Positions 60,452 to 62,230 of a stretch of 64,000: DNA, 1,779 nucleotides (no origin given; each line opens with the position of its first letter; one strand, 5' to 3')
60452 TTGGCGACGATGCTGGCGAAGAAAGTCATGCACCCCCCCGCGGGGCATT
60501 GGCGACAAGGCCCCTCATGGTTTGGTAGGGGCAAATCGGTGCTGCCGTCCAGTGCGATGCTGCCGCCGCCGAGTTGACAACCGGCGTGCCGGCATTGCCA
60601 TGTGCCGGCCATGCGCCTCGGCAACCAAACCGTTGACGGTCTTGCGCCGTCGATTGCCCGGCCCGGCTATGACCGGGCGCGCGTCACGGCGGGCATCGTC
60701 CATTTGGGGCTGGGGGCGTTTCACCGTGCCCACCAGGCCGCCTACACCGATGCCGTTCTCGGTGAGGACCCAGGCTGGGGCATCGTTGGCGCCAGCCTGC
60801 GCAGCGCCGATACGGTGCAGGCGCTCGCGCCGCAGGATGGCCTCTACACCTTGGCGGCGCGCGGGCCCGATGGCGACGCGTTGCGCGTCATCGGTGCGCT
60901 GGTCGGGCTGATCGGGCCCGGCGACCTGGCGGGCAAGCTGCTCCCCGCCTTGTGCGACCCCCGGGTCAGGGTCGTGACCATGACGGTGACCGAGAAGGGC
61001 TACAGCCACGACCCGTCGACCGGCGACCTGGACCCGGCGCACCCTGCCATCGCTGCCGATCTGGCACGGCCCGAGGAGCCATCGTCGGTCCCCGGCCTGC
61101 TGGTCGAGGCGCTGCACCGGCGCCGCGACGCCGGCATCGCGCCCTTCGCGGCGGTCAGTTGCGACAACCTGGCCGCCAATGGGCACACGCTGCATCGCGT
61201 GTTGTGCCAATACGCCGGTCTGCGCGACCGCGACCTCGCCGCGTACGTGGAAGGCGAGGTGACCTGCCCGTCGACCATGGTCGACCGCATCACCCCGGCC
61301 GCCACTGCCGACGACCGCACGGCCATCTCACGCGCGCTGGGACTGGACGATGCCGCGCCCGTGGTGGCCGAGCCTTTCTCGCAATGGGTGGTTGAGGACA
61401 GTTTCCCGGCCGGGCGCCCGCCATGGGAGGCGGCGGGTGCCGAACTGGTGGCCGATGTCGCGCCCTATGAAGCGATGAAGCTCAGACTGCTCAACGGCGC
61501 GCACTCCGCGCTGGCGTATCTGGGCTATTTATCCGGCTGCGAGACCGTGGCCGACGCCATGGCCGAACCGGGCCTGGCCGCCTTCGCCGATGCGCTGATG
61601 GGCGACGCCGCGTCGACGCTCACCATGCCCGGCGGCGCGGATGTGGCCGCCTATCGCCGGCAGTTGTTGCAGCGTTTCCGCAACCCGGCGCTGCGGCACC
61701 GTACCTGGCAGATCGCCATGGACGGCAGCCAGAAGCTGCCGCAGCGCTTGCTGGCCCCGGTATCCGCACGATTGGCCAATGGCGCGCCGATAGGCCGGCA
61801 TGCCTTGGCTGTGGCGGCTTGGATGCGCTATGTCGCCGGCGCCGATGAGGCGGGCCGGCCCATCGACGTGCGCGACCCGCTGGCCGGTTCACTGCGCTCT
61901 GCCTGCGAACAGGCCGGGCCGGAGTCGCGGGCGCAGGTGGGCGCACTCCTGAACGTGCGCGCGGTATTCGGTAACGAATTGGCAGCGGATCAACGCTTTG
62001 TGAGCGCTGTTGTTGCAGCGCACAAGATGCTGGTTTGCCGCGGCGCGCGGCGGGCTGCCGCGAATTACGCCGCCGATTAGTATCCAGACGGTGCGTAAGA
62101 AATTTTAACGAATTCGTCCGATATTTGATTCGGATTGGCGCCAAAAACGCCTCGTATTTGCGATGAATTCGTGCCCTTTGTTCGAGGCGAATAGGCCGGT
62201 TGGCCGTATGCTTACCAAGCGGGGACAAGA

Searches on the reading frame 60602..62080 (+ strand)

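Call 27: search_protein_families(library=pfam, proteins=[window:60602-62080:+], max_evalue=0.001)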
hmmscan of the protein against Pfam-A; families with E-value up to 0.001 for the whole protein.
window:60602-62080:+ (492 aa): 2 families
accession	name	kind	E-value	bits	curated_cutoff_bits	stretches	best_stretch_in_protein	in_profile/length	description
PF08125.19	Mannitol_dh_C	-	3.2e-54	183.7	30.7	1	285-476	1-188/190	Mannitol dehydrogenase C-terminal domain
PF01232.29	Mannitol_dh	-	2.3e-46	158.8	27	1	31-276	2-198/199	Mannitol dehydrogenase Rossmann domain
